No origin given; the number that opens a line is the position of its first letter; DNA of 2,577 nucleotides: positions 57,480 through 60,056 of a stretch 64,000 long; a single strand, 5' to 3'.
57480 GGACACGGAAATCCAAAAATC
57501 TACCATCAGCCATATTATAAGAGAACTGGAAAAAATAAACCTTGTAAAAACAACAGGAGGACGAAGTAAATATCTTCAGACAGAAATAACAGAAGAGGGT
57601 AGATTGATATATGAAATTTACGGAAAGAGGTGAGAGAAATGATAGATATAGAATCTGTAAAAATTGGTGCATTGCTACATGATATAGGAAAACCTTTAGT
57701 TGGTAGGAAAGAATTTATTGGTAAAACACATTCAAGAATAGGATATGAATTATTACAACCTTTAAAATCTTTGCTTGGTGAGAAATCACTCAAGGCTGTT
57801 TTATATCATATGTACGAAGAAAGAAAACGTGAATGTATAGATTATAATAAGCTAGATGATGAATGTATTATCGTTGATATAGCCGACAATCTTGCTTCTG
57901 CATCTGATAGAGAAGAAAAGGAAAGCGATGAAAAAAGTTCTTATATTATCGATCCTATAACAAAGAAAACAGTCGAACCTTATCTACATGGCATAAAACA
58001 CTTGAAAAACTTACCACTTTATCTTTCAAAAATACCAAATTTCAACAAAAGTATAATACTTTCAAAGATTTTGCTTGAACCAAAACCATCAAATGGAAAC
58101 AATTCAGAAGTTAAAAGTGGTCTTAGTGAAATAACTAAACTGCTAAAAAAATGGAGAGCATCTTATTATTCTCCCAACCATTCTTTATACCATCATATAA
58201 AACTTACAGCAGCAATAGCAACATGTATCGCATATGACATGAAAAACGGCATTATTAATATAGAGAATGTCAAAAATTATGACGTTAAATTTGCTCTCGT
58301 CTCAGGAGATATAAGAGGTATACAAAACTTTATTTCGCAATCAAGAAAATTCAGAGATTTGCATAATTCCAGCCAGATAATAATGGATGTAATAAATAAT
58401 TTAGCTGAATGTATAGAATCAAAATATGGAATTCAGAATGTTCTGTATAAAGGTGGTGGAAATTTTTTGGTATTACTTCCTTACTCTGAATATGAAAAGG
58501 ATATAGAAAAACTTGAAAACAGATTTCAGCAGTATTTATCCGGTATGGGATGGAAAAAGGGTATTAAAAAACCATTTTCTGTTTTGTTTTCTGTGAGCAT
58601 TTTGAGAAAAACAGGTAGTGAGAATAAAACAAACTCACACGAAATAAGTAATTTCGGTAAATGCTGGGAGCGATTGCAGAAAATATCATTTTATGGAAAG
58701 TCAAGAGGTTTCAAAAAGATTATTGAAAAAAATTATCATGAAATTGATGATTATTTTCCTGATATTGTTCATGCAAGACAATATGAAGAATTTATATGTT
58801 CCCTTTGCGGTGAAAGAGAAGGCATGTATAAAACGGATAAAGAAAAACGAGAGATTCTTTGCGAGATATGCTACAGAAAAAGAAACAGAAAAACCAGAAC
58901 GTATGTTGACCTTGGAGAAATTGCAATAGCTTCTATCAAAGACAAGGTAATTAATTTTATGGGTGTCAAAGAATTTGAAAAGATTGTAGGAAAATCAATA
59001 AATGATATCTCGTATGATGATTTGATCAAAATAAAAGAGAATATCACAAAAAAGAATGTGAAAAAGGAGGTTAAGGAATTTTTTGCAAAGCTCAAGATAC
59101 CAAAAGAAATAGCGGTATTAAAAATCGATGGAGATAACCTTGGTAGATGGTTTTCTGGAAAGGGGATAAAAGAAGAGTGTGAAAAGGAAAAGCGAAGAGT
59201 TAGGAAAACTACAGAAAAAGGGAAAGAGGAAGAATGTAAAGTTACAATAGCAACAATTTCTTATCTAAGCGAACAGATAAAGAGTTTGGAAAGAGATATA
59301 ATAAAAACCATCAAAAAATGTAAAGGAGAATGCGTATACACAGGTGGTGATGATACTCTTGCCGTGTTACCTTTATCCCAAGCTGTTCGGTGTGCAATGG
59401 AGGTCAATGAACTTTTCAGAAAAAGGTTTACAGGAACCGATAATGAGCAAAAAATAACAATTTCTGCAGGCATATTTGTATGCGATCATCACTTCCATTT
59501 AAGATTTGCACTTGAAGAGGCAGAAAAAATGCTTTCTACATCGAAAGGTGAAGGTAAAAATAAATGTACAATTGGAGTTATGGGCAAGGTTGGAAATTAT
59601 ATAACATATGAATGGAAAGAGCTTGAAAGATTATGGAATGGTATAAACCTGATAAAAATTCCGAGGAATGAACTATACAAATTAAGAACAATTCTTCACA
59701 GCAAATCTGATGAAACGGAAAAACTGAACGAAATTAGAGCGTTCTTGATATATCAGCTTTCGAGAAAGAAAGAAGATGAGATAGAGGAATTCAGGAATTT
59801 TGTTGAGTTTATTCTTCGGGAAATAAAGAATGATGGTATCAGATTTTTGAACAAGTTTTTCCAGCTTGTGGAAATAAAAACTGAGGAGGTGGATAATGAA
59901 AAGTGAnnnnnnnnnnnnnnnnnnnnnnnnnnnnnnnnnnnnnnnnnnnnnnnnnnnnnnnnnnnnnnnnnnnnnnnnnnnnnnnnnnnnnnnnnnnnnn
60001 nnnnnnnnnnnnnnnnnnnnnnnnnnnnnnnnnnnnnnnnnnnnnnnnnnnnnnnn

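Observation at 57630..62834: Minimal type III effector that fits neither III-A nor III-D cleanly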

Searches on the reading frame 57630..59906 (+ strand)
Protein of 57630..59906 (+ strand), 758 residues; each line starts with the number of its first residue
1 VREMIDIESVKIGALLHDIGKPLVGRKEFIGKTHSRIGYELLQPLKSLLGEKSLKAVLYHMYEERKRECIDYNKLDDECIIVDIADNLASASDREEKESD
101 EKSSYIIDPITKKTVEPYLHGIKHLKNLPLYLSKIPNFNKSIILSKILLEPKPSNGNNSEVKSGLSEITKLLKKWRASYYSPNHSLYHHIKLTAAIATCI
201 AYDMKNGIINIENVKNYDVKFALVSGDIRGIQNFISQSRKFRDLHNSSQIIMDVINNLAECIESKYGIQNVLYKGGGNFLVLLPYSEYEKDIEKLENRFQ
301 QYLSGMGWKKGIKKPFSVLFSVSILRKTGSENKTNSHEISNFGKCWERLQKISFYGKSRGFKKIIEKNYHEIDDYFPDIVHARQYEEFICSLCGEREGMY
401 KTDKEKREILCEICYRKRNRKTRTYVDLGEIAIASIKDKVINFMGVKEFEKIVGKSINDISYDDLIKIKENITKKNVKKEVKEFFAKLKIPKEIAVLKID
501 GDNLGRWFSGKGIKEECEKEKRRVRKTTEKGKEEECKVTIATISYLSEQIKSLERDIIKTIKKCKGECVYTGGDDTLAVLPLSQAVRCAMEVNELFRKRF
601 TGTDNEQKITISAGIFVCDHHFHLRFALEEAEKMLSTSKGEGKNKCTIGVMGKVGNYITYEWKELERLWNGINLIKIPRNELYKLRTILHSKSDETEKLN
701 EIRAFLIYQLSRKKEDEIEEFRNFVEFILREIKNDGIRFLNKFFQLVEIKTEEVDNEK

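Call 5: search_protein_families(library=ncbifam, proteins=[window:57630-59906:+], max_evalue=1)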
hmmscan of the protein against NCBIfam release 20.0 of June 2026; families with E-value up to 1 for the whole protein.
window:57630-59906:+ (758 aa): 8 families
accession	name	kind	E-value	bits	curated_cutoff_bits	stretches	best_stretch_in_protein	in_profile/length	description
TIGR02578.2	cas_TM1811_Csm1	equivalog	8.9e-57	193.3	170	1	10-747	4-748/753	type III-A CRISPR-associated protein Cas10/Csm1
TIGR02577.1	cas_TM1794_Cmr2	equivalog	2e-35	122.7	79.4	2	400-639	270-509/510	type III-B CRISPR-associated protein Cas10/Cmr2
TIGR00277.1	HDIG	domain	2.1e-05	24.3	27.6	1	5-44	25-67/84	HDIG domain-containing metalloprotein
NF038266.1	diguan_SiaD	equivalog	0.00015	21.3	290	1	568-646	169-252/252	biofilm regulation diguanylate cyclase SiaD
TIGR01870.1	cas_TM1810_Csm2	hypoth_equivalog_domain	0.0052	17.7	30.6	1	691-748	26-85/96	type III-A CRISPR-associated protein Csm2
NF007380.0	PRK09894.1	equivalog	0.0089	15.4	256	1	592-648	229-286/296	diguanylate cyclase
TIGR00295.1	TIGR00295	hypoth_equivalog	0.17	11.6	172.35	1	5-23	39-57/164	TIGR00295 family protein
NF002895.0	PRK03381.1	equivalog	0.25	9.4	631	1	12-50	448-479/782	[protein-PII] uridylyltransferase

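Call 6: search_protein_families(library=pfam, proteins=[window:57630-59906:+], max_evalue=1)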
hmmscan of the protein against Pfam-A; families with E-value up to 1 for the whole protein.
window:57630-59906:+ (758 aa): 7 families
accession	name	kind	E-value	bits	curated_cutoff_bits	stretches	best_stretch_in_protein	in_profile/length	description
PF22335.1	Cas10-Cmr2_palm2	-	1.1e-33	116.5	27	2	494-646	2-132/133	Cas10/Cmr2, second palm domain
PF01966.28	HD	-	3.8e-12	47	22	1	6-89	23-114/116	HD domain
PF12469.13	Cmr2_N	-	2.5e-07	31.2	25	1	223-273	1-51/111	CRISPR-associated protein Cmr2, N-terminal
PF18211.6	Csm1_B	-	1.1e-05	25.7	26.4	1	264-303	32-72/94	Csm1 subunit domain B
PF00990.26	GGDEF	-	0.0013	19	23.8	1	581-645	89-161/161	Diguanylate cyclase, GGDEF domain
PF14471.11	DUF4428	-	0.028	14.7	27.8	1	389-417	1-29/51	Domain of unknown function (DUF4428)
PF20131.4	MC3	-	0.089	12.7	23.2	1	446-512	83-146/159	ABC-three component (ABC-3C) system Middle Component 3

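Call 7: search_protein_families(library=padloc, proteins=[window:57630-59906:+], max_evalue=1)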
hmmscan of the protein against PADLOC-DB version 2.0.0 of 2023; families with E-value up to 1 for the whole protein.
window:57630-59906:+ (758 aa): 20 families
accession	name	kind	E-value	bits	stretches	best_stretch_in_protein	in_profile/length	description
PDLC01444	Cas10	-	1.9e-70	236.4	1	6-752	3-603/605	CAS-III; effector_LS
PDLC01293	Cas10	-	1.1e-55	187.6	1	10-639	1-576/577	CAS-III; effector_LS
PDLC01422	Cas10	-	9.8e-48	161.4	1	223-752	4-516/519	CAS-III; effector_LS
PDLC01292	Cas10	-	9.7e-42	141.8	1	223-646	2-386/387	CAS-III; effector_LS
PDLC00916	Cas10a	-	4.3e-39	132.9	3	179-417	195-423/650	"CRISPR-associated protein Cas10/Csm1, subtype III-A/MTUBE"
PDLC00917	Cas10b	-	5.2e-36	122.7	2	400-639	270-509/510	"CRISPR-associated protein Cas10/Cmr2, subtype III-B"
PDLC01739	Cas10a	-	8.9e-31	105.1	2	185-715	192-696/731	-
PDLC00919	Cas10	-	2.7e-25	87.4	1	222-646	4-372/414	Cas10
PDLC01529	Cas10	-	1.1e-23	82.2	2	472-646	176-330/370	CAS-III; effector_LS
PDLC02054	Cas10b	-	1.1e-18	65.4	1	386-638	182-395/537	-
PDLC02057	Cas10d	-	7.8e-18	62.9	3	461-658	166-350/462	-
PDLC02051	Cas10b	-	9.3e-14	49.5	2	468-668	212-396/479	-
PDLC02058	Cas10d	-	8.3e-11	39.4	2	461-645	143-301/441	-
PDLC00920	Cas10b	-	6.2e-10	37.6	1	223-281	3-62/116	Cas10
PDLC02052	Cas10b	-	8.8e-10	35.6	2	470-597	544-679/875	-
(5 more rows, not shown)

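Call 13: find_homologous_proteins(query=window:57630-59906:+, max_evalue=0.00001)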
Query window:57630-59906:+ (758 aa): 156 proteins with E <= 0.00001 among 8000 candidates; the best 120 are listed.
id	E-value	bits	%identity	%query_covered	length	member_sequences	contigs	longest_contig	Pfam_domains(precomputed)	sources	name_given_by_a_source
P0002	0.0e+0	1689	100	100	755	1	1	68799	PF22335.2,PF01966.29,PF18211.8,PF12469.14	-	-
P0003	1.6e-31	128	25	94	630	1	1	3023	PF22335.2,PF01966.29,PF18182.7,PF18211.8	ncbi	ncbi:MAG: type III-B CRISPR-associated protein Cas10/Cmr2, partial [Candidatus Bathyarchaeia archaeo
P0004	2.4e-31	127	26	89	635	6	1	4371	PF22335.2,PF18182.7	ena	-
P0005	1.0e-29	122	25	91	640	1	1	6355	PF22335.2,PF01966.29,PF18182.7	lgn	-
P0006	1.2e-29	121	25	93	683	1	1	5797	PF22335.2,PF01966.29,PF18182.7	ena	-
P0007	1.6e-29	121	25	93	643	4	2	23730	PF22335.2,PF01966.29,PF18182.7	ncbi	ncbi:MAG: type III-B CRISPR-associated protein Cas10/Cmr2 [Nitrososphaerales archaeon]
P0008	1.7e-27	114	23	94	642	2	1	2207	PF22335.2,PF01966.29,PF18182.7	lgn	-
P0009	9.9e-27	112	28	40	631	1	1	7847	PF22335.2,PF01966.29,PF18182.7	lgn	-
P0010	1.2e-26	111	25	86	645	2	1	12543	PF22335.2,PF01966.29,PF18182.7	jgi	-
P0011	1.6e-26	111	24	93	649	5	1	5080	PF22335.2,PF01966.29,PF18182.7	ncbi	ncbi:MAG: type III-B CRISPR-associated protein Cas10/Cmr2 [Candidatus Bathyarchaeia archaeon]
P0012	1.6e-26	111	25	85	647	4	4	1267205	PF22335.2,PF18182.7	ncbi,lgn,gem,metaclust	metaclust:\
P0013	4.3e-26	110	24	87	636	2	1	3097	PF22335.2,PF01966.29,PF18182.7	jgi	-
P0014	6.8e-26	109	32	23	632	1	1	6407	PF22335.2,PF01966.29,PF18182.7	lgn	-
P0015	8.3e-26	109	24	88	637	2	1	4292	PF22335.2,PF01966.29,PF18182.7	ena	-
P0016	3.6e-25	107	25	92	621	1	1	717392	PF22335.2,PF01966.29,PF18182.7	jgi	jgi:CRISPR/Cas system-associated protein Cas10 (large subunit of type III CRISPR-Cas system)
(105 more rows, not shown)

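Call 15: find_encoding_contigs(protein=P0007, flank=10000, max_places=2)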
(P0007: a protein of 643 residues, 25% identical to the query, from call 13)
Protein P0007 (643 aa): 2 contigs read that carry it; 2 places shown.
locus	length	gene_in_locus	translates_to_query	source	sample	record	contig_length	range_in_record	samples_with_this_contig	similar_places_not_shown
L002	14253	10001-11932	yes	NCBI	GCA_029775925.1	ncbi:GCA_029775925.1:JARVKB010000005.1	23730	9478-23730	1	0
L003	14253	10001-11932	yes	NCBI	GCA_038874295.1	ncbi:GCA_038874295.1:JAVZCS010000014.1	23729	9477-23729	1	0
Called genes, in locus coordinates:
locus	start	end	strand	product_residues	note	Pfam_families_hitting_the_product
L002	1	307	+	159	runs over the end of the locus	-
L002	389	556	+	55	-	PF01907:Ribosomal_L37e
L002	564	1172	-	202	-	PF00227:Proteasome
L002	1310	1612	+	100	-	-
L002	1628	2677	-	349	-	PF01137:RTC, PF05189:RTC_insert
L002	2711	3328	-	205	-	PF04250:DUF429 (weak)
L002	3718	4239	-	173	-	PF01467:CTP_transf_like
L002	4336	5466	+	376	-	PF00266:Aminotran_5, PF00155:Aminotran_1_2 (weak)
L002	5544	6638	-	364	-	PF01637:ATPase_2, PF13173:AAA_14 (faint), PF21100:WHD_MCM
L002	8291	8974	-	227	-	-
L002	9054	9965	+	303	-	PF08696:Dna2 (weak), PF12705:PDDEXK_1, PF01930:Cas_Cas4 (weak)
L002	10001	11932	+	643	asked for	PF01966:HD, PF18182:mCpol (faint), PF22335:Cas10-Cmr2_palm2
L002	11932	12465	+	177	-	-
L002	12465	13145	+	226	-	PF03787:RAMPs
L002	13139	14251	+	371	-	?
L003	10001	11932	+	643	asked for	PF01966:HD, PF18182:mCpol (faint), PF22335:Cas10-Cmr2_palm2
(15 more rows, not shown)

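Call 16: find_encoding_contigs(protein=P0012, flank=10000, max_places=2)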
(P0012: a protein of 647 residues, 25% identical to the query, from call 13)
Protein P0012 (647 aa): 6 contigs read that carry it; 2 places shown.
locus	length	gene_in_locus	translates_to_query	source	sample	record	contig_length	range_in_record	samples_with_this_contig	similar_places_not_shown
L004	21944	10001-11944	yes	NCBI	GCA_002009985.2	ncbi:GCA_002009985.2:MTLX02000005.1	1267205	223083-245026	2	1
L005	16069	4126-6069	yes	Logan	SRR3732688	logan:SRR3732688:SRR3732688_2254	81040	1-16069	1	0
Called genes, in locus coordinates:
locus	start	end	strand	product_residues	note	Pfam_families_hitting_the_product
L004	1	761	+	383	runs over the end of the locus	PF02163:Peptidase_M50, PF00571:CBS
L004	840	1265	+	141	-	PF00164:Ribosom_S12_S23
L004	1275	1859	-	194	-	PF00177:Ribosomal_S7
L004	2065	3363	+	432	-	PF00009:GTP_EFTU, PF03144:GTP_EFTU_D2, PF03143:GTP_EFTU_D3, PF22594:GTP-eEF1A_C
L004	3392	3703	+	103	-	PF00338:Ribosomal_S10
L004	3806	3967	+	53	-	-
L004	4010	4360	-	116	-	PF03551:PadR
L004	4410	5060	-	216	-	-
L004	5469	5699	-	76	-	-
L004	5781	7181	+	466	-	PF00589:Phage_integrase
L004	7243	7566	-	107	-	PF04679:DNA_ligase_A_C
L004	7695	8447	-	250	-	-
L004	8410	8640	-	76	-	PF26485:DUF8156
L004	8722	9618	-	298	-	PF08423:Rad51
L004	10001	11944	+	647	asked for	PF18182:mCpol (weak), PF22335:Cas10-Cmr2_palm2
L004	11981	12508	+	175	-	-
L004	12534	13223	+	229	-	PF03787:RAMPs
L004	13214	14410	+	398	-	PF03787:RAMPs, PF27225:AF_1859_N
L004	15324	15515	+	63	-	-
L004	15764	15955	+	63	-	-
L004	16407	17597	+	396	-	PF22205:Csm6_6H, PF09670:Cas_Cas02710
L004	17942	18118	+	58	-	-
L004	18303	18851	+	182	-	-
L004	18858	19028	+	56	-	-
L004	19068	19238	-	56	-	PF04014:MazE_antitoxin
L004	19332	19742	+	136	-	-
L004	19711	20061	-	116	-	-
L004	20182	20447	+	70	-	-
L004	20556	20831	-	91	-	-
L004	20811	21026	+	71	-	-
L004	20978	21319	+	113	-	-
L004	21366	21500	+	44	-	-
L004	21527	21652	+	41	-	-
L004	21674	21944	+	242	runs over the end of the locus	-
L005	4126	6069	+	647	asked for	PF18182:mCpol (weak), PF22335:Cas10-Cmr2_palm2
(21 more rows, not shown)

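Call 33: search_protein_families(library=pfam, proteins=[L004:13214-14410:+, L004:11981-12508:+, L004:12534-13223:+, L004:10001-11944:+], max_evalue=0.01)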
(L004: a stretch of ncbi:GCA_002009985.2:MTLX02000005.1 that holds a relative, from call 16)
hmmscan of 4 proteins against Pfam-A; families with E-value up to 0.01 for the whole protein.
L004:13214-14410:+ (398 aa): 3 families
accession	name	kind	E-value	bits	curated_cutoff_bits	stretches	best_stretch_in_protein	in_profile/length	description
PF03787.20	RAMPs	-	2.7e-13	51.3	22.1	1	16-250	1-189/189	RAMP superfamily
PF09700.15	Cas_Cmr3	-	3.1e-05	24.1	21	1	164-353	179-331/367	CRISPR-associated protein (Cas_Cmr3)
PF21349.2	RUBY_RBDX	-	0.0018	18.1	26.5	0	119-141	1-22/30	Rubrerythrin, rubredoxin-like domain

L004:11981-12508:+ (175 aa): 0 families

L004:12534-13223:+ (229 aa): 2 families
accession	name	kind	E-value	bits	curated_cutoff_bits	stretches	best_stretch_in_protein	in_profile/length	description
PF03787.20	RAMPs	-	5.3e-38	131.9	22.1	1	15-202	1-189/189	RAMP superfamily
PF18320.6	Csc2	-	0.0002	21.1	25.5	1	65-205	71-211/298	Csc2 Crispr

L004:10001-11944:+ (647 aa): 4 families
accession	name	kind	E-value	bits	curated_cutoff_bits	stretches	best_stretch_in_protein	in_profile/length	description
PF22335.1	Cas10-Cmr2_palm2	-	2e-27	96.3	27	1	403-530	2-130/133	Cas10/Cmr2, second palm domain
PF18182.6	mCpol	-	6.4e-07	30.2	26.4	1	406-501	2-89/114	minimal CRISPR polymerase domain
PF01966.28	HD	-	0.00016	22.4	22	1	7-78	27-111/116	HD domain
PF12469.13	Cmr2_N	-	0.00049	20.6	25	1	210-257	4-51/111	CRISPR-associated protein Cmr2, N-terminal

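Call 48: search_solved_structures(query=window:57630-59906:+, max_evalue=0.001)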
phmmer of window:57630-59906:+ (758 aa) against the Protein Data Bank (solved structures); distinct sequences matched with E-value up to 0.001: 16.
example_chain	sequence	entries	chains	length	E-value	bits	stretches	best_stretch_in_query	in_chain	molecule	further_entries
9g9a_A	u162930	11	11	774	5e-18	67.9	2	11-102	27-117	CRISPR system single-strand-specific deoxyribonuclease Cas10/Csm1 (subtype III-A)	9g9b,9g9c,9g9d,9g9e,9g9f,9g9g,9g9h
4doz_A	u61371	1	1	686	7.6e-18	67.4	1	466-674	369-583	Putative uncharacterized protein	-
3w2v_A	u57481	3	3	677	1e-17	66.9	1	466-674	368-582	CRISPR system Cmr subunit Cmr2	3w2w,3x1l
3ung_C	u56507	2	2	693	1.1e-17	66.9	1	466-674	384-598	Cmr2dHD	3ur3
4h4k_C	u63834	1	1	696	1.2e-17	66.7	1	466-674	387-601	CRISPR system Cmr subunit Cmr2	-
4w8y_A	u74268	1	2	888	1.3e-17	66.6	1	466-673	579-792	CRISPR system Cmr subunit Cmr2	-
9l7c_B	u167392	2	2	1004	1.4e-16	63.1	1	475-658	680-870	GGDEF domain-containing protein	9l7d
9x25_B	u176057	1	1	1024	1.5e-16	63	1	475-658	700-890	GGDEF domain-containing protein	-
4uw2_A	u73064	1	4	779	7e-12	47.6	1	568-704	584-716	CSM1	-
8wfx_A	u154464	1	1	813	9.2e-12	47.2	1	184-303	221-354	CRISPR system single-strand-specific deoxyribonuclease Cas10/Csm1 (subtype III-A)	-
6mua_A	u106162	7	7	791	9.4e-12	47.2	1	568-704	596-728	Uncharacterized protein Csm1 | Csm1 | CRISPR system single-strand-specific deoxyribonuclease Cas10/Csm1 (subtype III-A)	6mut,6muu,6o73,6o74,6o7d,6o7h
6iqw_A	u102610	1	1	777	1.2e-11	46.9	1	568-704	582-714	Csm1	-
6o75_A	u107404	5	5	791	1.2e-10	43.6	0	568-704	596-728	CRISPR system single-strand-specific deoxyribonuclease Cas10/Csm1 (subtype III-A)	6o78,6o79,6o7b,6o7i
6mur_A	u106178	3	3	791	7.2e-10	41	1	568-704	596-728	Uncharacterized protein | Uncharacterized protein Csm1 | Csm1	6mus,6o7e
6kc0_A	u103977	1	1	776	1.1e-08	37.1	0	185-298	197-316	CRISPR system single-strand-specific deoxyribonuclease Cas10/Csm1 (subtype III-A),CRISPR s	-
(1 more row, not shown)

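Call 59: search_protein_families(library=padloc, proteins=[L004:10001-11944:+, L004:11981-12508:+, L004:12534-13223:+, L004:13214-14410:+], max_evalue=0.00001)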
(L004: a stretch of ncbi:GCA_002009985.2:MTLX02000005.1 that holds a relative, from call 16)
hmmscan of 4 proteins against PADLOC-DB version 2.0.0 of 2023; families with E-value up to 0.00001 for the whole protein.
L004:10001-11944:+ (647 aa): 16 families
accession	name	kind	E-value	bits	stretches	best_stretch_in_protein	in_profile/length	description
PDLC01444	Cas10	-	6.2e-60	201.6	2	2-381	2-295/605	CAS-III; effector_LS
PDLC01293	Cas10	-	2.5e-53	179.9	2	7-381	1-374/577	CAS-III; effector_LS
PDLC00916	Cas10a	-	4.5e-36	122.9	2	394-526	516-650/650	"CRISPR-associated protein Cas10/Csm1, subtype III-A/MTUBE"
PDLC01292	Cas10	-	6.5e-36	122.6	1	395-532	256-386/387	CAS-III; effector_LS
PDLC01422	Cas10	-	1.2e-34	118.2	1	388-623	273-479/519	CAS-III; effector_LS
PDLC00917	Cas10b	-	5.2e-29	99.6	1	383-525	350-509/510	"CRISPR-associated protein Cas10/Cmr2, subtype III-B"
PDLC01739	Cas10a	-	1.4e-26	91.2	2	400-530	499-627/731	-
PDLC01529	Cas10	-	2e-25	87.9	1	206-565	2-369/370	CAS-III; effector_LS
PDLC00919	Cas10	-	1.8e-23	81.3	1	206-565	4-413/414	Cas10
PDLC02054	Cas10b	-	3e-20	70.6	1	366-526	240-397/537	-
PDLC02057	Cas10d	-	1.5e-18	65.3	1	205-644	2-455/462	-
PDLC01314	Cas10c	-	2.8e-12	44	1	9-377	19-365/785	CAS-III-C; effector_LS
PDLC02052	Cas10b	-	3.4e-10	36.9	0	4-257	3-203/875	-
PDLC02051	Cas10b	-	1.2e-08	32.6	1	402-538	244-378/479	-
PDLC02058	Cas10d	-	1.3e-07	28.8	1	397-531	170-301/441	-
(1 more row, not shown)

L004:11981-12508:+ (175 aa): 0 families

L004:12534-13223:+ (229 aa): 42 families (the best 25 are shown)
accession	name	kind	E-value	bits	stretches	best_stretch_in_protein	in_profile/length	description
PDLC01442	Csm3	-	4.4e-46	155.3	1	5-217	3-189/208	"CAS-III-A,CAS-III-D; effector_G7"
PDLC01296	Csm3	-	2e-43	146.6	1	9-203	3-186/192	"CAS-III-A,CAS-III-D; effector_G7"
PDLC01017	Csm3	-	6e-41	138.9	1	8-223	7-237/257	Csm3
PDLC01016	Csm3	-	1e-30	105.5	1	16-202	3-189/189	Csm3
PDLC01297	Csm3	-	3.4e-30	103.5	1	9-216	2-198/198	"CAS-III-A,CAS-III-D; effector_G7"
PDLC01014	Csm3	-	8.6e-29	99.1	1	8-203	2-203/203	CRISPR type III-A/MTUBE-associated RAMP protein Csm3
PDLC02115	Cas7_IIId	-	1.9e-27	94.6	1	9-214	3-183/486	-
PDLC02111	Cas7_IIId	-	1.8e-24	84.4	1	5-204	5-176/417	-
PDLC01441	Cmr4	-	4.4e-22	77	2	16-123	7-82/245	"CAS-III-B,CAS-III-C; effector_G7"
PDLC01015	Csm3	-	9.2e-22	76.9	1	20-199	3-178/178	Csm3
PDLC01407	Csm3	-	1.5e-21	75.3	2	152-226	377-453/519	"CAS-III-A,CAS-III-D; effector_G7"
PDLC01724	typeIV_Cas7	-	3.8e-19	67.5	1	147-211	217-282/329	Csf2_0_IV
PDLC01339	Csm3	-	4.2e-19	68.2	1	19-199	2-163/163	"CAS-III-A,CAS-III-D; effector_G7"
PDLC02112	Cas7_IIId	-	8.8e-19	65.5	1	5-216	5-183/434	-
PDLC01613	Csm3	-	2.8e-18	65.4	1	15-202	1-177/177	"CAS-III-A,CAS-III-D; effector_G7"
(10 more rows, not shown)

L004:13214-14410:+ (398 aa): 16 families
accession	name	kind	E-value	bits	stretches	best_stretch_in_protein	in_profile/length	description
PDLC01420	Cas5_IIId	-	1.8e-15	55.5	1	16-390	4-334/343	CAS-III-D; effector_G5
PDLC01313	Cas5_IIId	-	2e-15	55.6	1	16-390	4-332/338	CAS-III-D; effector_G5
PDLC01024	Cas5_IIId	-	5.9e-15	53.4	1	13-261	4-253/402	"CRISPR-associated RAMP protein, Csx10 family"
PDLC01442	Csm3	-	1.4e-12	45.9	1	12-257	9-186/208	"CAS-III-A,CAS-III-D; effector_G7"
PDLC00979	Cmr3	-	5.7e-10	37.1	1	16-89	9-84/287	Cmr3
PDLC01477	Cas6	-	3e-09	34.8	1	42-98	24-74/296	"CAS-I,CAS-II,CAS-III,CAS-IV,CAS-V,CAS-VI; crRNAmaturation"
PDLC01015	Csm3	-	1.2e-08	34.3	1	21-247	3-178/178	Csm3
PDLC01478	Cmr3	-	2.5e-08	31.9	0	17-72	8-63/258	"CAS-III-B,CAS-III-C; effector_G5"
PDLC01613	Csm3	-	7.1e-08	31.5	0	17-249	2-176/177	"CAS-III-A,CAS-III-D; effector_G7"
PDLC01016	Csm3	-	9.3e-08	30.7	1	17-250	3-189/189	Csm3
PDLC02090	Cas5_IIId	-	1.8e-07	28.8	1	40-390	31-332/499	-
PDLC01017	Csm3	-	2.2e-07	28.9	0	39-264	48-228/257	Csm3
PDLC01297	Csm3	-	2.3e-07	28.9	0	200-257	133-191/198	"CAS-III-A,CAS-III-D; effector_G7"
PDLC01014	Csm3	-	1.1e-06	26.9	0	183-250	136-202/203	CRISPR type III-A/MTUBE-associated RAMP protein Csm3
PDLC01339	Csm3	-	1.6e-06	27.3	0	21-247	3-163/163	"CAS-III-A,CAS-III-D; effector_G7"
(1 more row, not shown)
